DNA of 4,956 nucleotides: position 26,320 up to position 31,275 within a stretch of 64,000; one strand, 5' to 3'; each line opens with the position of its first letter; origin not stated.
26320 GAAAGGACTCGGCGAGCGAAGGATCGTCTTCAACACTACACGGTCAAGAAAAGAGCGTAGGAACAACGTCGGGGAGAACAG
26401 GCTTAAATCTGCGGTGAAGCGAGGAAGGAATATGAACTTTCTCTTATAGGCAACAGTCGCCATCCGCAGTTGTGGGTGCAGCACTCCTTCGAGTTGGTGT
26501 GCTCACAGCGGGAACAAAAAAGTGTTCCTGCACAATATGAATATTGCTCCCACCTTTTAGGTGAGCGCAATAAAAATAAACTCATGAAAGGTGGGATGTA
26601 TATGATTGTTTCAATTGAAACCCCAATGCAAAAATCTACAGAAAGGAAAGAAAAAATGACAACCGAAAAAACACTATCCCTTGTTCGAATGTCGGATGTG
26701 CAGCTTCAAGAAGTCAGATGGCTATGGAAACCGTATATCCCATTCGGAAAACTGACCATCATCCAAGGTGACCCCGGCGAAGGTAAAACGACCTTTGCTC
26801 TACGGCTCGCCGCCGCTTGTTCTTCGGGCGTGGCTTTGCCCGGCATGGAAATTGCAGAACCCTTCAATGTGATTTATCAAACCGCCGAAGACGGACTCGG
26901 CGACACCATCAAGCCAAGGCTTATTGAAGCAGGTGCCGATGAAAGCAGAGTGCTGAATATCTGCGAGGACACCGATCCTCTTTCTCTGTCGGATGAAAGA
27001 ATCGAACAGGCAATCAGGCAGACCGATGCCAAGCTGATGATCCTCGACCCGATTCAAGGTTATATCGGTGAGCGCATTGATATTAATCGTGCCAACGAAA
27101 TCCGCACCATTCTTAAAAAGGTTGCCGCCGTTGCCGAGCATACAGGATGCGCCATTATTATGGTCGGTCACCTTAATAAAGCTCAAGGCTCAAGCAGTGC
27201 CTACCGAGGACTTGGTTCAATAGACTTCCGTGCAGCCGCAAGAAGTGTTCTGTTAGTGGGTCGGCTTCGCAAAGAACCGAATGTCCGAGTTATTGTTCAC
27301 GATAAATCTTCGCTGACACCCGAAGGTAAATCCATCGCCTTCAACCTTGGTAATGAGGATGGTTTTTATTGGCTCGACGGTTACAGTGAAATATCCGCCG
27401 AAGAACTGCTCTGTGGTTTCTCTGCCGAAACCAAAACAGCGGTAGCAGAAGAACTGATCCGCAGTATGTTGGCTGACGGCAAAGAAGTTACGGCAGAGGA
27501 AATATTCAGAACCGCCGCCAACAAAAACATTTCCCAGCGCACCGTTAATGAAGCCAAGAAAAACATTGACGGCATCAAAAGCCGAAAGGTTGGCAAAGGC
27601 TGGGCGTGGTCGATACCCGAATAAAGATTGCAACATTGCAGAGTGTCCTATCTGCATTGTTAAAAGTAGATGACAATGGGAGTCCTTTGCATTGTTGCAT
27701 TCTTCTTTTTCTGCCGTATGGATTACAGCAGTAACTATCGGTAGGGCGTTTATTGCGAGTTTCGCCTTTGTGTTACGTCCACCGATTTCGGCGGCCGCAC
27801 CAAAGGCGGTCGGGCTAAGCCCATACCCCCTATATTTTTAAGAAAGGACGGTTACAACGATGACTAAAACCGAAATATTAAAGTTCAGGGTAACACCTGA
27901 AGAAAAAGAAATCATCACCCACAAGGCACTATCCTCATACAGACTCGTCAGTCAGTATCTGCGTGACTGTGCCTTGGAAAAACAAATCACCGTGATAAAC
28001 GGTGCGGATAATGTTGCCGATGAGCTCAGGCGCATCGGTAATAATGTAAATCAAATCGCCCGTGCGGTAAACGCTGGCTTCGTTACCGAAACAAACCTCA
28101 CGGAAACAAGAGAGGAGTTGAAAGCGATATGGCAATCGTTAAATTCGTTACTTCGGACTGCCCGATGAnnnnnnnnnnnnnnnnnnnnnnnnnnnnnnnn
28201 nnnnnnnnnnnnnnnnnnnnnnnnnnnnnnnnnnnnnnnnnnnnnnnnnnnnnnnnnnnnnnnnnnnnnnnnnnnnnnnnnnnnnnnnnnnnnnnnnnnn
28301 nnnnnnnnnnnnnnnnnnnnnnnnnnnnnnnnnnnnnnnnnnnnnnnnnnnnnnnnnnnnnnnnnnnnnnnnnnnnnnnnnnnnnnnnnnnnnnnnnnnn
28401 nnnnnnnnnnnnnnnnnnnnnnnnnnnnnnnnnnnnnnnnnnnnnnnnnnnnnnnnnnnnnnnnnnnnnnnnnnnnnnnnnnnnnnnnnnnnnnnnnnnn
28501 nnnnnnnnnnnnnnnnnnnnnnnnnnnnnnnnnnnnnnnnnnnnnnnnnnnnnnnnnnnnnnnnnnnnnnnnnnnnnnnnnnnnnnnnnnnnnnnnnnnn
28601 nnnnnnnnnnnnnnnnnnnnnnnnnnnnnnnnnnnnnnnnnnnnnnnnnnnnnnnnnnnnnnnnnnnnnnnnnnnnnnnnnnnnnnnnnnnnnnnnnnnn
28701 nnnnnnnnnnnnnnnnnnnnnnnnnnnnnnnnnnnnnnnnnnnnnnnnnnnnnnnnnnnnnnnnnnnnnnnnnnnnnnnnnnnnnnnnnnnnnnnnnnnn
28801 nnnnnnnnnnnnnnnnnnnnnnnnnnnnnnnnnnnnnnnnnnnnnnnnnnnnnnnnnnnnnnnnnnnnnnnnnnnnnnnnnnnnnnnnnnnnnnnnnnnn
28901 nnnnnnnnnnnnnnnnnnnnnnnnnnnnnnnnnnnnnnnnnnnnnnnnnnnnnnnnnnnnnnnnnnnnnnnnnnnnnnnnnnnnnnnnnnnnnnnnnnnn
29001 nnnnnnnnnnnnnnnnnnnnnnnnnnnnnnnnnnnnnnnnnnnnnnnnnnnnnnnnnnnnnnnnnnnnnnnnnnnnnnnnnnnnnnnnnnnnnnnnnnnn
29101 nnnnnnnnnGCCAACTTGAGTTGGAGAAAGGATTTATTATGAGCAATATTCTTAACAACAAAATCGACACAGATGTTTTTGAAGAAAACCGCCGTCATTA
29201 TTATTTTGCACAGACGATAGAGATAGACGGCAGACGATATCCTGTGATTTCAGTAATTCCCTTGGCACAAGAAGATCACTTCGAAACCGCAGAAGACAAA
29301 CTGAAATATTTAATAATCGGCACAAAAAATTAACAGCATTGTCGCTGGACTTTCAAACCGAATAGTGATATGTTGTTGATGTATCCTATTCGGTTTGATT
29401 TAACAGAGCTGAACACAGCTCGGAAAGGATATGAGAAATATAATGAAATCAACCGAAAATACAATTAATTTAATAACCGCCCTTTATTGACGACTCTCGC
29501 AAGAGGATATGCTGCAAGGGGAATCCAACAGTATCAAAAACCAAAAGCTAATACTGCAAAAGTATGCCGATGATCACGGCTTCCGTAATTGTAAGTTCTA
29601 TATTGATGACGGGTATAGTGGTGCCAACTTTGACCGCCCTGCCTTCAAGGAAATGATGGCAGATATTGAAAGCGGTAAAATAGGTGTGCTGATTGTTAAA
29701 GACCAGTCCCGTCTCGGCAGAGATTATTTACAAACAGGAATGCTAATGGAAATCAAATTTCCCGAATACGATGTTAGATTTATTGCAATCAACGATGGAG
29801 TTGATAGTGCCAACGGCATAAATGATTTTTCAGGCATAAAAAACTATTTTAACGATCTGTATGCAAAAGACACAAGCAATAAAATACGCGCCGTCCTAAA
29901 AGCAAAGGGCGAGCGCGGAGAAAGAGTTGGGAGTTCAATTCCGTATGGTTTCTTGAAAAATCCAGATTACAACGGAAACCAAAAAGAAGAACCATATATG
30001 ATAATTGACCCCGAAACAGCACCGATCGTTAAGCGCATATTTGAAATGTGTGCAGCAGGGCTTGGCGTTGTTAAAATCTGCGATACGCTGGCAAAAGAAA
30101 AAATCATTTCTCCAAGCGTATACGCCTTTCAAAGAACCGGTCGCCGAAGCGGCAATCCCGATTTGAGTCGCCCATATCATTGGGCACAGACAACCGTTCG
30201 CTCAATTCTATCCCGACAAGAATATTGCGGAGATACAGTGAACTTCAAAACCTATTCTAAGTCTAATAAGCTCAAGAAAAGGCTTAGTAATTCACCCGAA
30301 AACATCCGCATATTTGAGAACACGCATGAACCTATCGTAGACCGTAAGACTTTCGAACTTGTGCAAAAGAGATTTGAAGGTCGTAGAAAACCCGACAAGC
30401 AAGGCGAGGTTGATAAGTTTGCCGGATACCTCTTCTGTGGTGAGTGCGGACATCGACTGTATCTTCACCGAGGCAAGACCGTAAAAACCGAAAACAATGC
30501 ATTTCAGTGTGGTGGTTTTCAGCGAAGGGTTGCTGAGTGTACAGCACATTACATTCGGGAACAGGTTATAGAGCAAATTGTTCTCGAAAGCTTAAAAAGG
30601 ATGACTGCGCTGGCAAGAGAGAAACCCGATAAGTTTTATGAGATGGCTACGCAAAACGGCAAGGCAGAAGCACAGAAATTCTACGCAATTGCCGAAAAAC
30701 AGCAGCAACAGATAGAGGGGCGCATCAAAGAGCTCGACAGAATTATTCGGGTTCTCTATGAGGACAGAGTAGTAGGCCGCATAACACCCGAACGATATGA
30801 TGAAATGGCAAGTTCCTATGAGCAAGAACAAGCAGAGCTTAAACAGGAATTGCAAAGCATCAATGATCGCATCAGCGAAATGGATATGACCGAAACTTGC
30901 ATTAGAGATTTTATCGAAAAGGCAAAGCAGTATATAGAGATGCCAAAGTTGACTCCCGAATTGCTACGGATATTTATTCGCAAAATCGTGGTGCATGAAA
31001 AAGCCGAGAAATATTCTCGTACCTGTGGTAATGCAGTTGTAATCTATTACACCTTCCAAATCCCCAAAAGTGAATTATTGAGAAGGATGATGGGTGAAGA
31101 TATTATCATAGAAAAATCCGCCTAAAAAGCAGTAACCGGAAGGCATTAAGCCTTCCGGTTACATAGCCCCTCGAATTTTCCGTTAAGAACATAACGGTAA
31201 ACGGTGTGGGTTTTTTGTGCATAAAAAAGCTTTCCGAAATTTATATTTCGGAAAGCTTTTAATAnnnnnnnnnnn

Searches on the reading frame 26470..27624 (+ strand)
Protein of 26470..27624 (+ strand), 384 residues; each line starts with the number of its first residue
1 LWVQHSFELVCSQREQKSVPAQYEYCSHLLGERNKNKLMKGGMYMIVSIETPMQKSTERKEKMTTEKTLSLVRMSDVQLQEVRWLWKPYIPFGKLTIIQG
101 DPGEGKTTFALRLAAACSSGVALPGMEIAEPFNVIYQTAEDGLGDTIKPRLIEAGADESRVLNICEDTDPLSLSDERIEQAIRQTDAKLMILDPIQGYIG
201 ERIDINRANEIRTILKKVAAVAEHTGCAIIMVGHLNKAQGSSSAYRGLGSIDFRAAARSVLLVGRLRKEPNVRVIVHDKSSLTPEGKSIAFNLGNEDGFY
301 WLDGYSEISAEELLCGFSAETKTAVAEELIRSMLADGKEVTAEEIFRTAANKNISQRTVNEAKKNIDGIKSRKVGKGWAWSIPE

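Call 8: search_protein_families(library=pfam, proteins=[window:26470-27624:+], max_evalue=0.01)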
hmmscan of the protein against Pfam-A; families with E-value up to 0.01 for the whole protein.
window:26470-27624:+ (384 aa): 8 families
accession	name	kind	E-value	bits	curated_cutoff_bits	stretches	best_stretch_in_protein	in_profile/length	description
PF13481.12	AAA_25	-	2.6e-28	99.5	27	1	71-239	11-194/195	AAA domain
PF06745.19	ATPase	-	1.7e-07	31.3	26.6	1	90-243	16-172/231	KaiC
PF03796.21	DnaB_C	-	1.8e-05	24.7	27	1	93-240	19-183/255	DnaB-like helicase C terminal domain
PF20720.3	nSTAND3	-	4.1e-05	23.7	27.2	0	95-119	19-43/155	Novel STAND NTPase 3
PF13401.12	AAA_22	-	0.001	19.8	27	1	95-234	7-123/130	AAA domain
PF05729.18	NACHT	-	0.0045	17.3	26.7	0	95-121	2-28/167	NACHT domain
PF00910.28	RNA_helicase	-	0.0086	17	21.5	0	97-119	2-24/105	RNA helicase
PF07088.17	GvpD_P-loop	-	0.0094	16.3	24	0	92-113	9-30/189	GvpD gas vesicle protein, P-loop domain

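Call 15: search_protein_families(library=ncbifam, proteins=[window:26470-27624:+], max_evalue=0.01)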
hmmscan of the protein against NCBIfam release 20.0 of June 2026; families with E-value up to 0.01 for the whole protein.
window:26470-27624:+ (384 aa): 9 families
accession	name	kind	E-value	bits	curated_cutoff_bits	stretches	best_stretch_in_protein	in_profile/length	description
TIGR00416.1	sms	equivalog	1.5e-06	27.2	403.05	1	79-238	80-224/454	DNA repair protein RadA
TIGR02237.1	recomb_radB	equivalog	0.00017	21.5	172.4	1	94-293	13-204/210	DNA repair and recombination protein RadB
NF006799.0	PRK09302.1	equivalog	0.00059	18.5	408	1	90-237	28-178/515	circadian clock protein KaiC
NF005424.0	PRK07004.1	equivalog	0.0035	15.9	834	0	183-240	320-378/460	replicative DNA helicase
TIGR00665.1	DnaB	equivalog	0.0036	16.2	385.25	0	93-118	195-220/435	replicative DNA helicase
TIGR03600.1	phage_DnaB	exception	0.0057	15.7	498.65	0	180-246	294-364/421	phage replicative helicase, DnaB family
NF006320.0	PRK08533.1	equivalog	0.0086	15.7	215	0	90-114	21-45/230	flagellar accessory protein FlaH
NF004109.0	PRK05595.1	equivalog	0.0092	14.7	737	0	188-250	313-375/444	replicative DNA helicase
NF005852.0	PRK07773.1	equivalog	0.0096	14.2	780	0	93-120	217-244/886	replicative DNA helicase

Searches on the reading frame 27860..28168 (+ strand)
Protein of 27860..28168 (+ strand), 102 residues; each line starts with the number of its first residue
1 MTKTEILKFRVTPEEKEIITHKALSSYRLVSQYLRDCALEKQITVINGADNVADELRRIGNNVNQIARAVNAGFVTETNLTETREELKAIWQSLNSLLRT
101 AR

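Call 14: search_protein_families(library=pfam, proteins=[window:27860-28168:+], max_evalue=0.001)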
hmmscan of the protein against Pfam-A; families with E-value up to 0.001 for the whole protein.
window:27860-28168:+ (102 aa): 2 families
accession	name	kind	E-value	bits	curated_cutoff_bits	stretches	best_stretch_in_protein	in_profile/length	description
PF21983.2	NikA-like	-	8.6e-22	77.5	27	1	2-69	2-71/72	Mobilization protein NikA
PF05713.17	MobC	-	5.2e-13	49.7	23.2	1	55-97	3-45/45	Bacterial mobilisation protein (MobC)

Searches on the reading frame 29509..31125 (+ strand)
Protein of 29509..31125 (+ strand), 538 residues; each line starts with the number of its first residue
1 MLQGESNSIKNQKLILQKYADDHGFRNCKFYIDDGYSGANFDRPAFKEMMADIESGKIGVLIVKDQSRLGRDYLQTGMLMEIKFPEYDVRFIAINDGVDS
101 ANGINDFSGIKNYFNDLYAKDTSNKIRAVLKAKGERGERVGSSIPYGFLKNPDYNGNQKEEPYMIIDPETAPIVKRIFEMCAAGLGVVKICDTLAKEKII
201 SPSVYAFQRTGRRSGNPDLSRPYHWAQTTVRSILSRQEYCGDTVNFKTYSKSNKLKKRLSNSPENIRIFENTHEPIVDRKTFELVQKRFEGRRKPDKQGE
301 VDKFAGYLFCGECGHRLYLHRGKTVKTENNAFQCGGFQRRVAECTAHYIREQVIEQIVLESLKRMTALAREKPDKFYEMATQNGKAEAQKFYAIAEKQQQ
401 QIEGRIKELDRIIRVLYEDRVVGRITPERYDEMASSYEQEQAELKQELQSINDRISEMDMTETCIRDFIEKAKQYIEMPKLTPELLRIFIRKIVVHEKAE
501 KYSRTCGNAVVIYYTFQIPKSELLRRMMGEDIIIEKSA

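Call 14: search_protein_families(library=pfam, proteins=[window:29509-31125:+], max_evalue=0.001)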
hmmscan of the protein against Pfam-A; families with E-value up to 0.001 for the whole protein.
window:29509-31125:+ (538 aa): 4 families
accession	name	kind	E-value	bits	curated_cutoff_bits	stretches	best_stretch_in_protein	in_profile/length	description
PF07508.19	Recombinase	-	2.1e-22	79.7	21.1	1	168-292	1-102/102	Recombinase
PF00239.26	Resolvase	-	2.5e-19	70.2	23.3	1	6-138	13-144/145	Resolvase, N terminal domain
PF14287.11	DUF4368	-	1.3e-12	48.1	25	1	455-516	2-62/67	Domain of unknown function (DUF4368)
PF13408.12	Zn_ribbon_recom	-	1.9e-12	47.8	25.3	1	304-362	2-57/58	Recombinase zinc beta ribbon domain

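Call 65: find_encoding_contigs(protein=window:29509-31125:+, flank=10000, max_places=10)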
Protein window:29509-31125:+ (538 aa): 9 contigs read that carry it; 5 places shown.
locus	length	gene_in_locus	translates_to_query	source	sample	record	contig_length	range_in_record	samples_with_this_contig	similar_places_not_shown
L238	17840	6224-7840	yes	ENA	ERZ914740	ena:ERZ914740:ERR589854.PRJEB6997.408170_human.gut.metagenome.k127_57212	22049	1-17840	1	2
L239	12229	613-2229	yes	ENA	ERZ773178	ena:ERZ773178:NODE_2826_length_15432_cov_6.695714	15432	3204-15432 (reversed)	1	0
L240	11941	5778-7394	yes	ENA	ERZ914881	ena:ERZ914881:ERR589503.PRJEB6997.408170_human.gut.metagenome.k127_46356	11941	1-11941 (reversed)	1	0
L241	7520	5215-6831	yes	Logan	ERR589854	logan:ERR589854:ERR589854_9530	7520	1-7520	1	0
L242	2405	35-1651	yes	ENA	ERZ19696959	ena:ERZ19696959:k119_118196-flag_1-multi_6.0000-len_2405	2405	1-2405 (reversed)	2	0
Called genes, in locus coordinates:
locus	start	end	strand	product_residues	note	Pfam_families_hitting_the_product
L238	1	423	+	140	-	?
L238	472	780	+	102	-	PF00872:Transposase_mut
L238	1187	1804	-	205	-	-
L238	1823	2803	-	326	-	PF19553:DUF6076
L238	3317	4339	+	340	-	PF13481:AAA_25, PF06745:ATPase (weak), PF03796:DnaB_C (faint)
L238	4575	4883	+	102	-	PF21983:NikA-like, PF05713:MobC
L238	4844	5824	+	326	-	PF03432:Relaxase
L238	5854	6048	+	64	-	-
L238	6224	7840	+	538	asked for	PF00239:Resolvase, PF07508:Recombinase, PF13408:Zn_ribbon_recom, PF14287:DUF4368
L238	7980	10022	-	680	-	PF02401:LYTB, PF00465:Fe-ADH (faint), PF00575:S1, PF23459:S1_RRP5 (faint), PF21710:Spt6_S1 (faint), PF00575:S1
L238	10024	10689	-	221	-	PF02224:Cytidylate_kin, PF13189:Cytidylate_kin2, PF13238:AAA_18 (weak), PF13207:AAA_17 (faint)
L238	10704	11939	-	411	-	PF00890:FAD_binding_2 (faint), PF01134:GIDA (faint), PF01266:DAO (weak), PF03486:HI0933_like, PF04820:Trp_halogenase (faint), PF07992:Pyr_redox_2, PF01266:DAO (weak), PF22780:HI0933_like_1st, +2 more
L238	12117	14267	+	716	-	PF00535:Glycos_transf_2, PF04138:GtrA_DPMS_TM, PF09992:NAGPA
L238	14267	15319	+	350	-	-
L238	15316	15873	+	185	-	PF01569:PAP2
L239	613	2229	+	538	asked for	PF00239:Resolvase, PF07508:Recombinase, PF13408:Zn_ribbon_recom, PF14287:DUF4368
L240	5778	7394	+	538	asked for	PF00239:Resolvase, PF07508:Recombinase, PF13408:Zn_ribbon_recom, PF14287:DUF4368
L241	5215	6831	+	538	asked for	PF00239:Resolvase, PF07508:Recombinase, PF13408:Zn_ribbon_recom, PF14287:DUF4368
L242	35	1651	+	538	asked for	PF00239:Resolvase, PF07508:Recombinase, PF13408:Zn_ribbon_recom, PF14287:DUF4368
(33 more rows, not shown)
